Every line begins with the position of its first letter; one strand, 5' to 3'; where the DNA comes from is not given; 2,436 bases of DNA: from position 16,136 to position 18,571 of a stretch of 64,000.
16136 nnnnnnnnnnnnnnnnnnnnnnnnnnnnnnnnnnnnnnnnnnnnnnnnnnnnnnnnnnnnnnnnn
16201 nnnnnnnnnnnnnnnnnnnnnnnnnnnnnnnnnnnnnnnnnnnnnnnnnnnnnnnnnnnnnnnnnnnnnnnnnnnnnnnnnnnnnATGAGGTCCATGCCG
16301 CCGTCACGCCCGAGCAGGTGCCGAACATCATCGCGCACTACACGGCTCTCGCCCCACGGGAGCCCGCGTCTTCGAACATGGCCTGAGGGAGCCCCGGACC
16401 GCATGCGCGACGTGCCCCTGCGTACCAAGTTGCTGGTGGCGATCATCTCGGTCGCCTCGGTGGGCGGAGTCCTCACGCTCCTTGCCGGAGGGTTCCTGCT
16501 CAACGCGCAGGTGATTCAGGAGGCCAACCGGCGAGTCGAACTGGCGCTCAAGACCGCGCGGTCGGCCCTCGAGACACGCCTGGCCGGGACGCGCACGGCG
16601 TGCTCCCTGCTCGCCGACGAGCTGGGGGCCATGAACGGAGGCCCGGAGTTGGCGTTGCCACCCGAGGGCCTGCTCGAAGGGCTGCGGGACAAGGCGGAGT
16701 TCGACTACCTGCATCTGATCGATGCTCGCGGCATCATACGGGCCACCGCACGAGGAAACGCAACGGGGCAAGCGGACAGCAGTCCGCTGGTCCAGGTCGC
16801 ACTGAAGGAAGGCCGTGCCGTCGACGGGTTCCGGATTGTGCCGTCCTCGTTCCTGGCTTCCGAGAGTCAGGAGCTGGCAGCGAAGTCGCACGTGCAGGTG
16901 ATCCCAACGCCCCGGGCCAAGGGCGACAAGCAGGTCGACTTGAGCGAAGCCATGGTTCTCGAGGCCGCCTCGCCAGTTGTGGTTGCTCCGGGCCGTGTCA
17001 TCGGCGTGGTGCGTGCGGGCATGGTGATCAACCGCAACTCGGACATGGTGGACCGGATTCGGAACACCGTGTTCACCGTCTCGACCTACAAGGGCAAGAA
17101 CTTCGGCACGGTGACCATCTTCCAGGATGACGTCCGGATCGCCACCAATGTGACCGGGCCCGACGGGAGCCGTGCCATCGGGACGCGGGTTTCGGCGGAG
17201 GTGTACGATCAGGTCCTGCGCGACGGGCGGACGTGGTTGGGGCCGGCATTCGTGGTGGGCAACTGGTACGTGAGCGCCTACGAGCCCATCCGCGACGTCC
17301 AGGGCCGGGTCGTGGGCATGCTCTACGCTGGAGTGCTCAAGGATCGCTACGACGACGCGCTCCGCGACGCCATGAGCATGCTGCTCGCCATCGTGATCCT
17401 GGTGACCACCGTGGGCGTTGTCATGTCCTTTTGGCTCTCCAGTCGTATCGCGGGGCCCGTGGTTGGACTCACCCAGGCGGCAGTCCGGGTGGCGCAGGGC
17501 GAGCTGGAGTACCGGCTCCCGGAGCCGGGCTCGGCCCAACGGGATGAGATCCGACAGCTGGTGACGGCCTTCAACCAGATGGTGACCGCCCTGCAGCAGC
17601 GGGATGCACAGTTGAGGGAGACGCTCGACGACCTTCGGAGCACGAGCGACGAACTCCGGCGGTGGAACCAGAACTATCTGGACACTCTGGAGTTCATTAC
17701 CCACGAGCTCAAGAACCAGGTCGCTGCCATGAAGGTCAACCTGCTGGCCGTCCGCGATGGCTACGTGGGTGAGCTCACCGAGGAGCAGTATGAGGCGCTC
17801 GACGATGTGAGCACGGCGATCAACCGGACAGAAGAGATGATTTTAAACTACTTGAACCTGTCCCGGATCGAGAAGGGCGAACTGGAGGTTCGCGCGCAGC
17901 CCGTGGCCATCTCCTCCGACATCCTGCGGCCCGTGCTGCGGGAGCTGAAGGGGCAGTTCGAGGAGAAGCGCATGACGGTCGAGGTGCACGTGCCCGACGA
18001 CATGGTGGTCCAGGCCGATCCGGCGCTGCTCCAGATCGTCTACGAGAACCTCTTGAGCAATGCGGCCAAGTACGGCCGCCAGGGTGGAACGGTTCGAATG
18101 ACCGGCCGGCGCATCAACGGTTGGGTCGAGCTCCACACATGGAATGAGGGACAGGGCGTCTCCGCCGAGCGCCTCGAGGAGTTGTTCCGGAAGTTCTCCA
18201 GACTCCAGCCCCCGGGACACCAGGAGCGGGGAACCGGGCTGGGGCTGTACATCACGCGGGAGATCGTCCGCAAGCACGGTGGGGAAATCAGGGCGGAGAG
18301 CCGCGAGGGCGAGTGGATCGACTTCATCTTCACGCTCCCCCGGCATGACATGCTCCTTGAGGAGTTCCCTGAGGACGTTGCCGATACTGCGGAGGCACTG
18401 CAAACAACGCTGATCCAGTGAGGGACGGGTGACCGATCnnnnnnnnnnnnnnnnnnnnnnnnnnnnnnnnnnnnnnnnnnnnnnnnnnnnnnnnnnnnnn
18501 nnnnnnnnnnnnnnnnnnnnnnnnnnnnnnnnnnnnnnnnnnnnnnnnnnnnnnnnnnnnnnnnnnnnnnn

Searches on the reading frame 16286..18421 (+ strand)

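Call 78: search_protein_families(library=pfam, proteins=[window:16286-18421:+], max_evalue=0.0001)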
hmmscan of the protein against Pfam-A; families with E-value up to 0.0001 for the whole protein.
window:16286-18421:+ (711 aa): 6 families
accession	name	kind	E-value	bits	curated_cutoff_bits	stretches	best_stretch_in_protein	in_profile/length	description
PF17202.10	sCache_3_3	-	3.7e-34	117.7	28.8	1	248-361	3-106/107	Single cache domain 3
PF17201.10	Cache_3-Cache_2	-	1.5e-24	87.3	27.7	1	248-364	84-196/299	Cache 3/Cache 2 fusion domain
PF02518.31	HATPase_c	-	3.1e-21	76.3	26.4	1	578-686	2-109/111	Histidine kinase-, DNA gyrase B-, and HSP90-like ATPase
PF17203.10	sCache_3_2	-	1e-17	64.9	28.4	1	272-362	54-138/140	Single cache domain 3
PF00672.30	HAMP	-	9.5e-12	45.5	25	1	383-438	1-53/53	HAMP domain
PF00512.31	HisKA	-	1.2e-07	32.1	26.9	1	470-531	8-66/66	His Kinase A (phospho-acceptor) domain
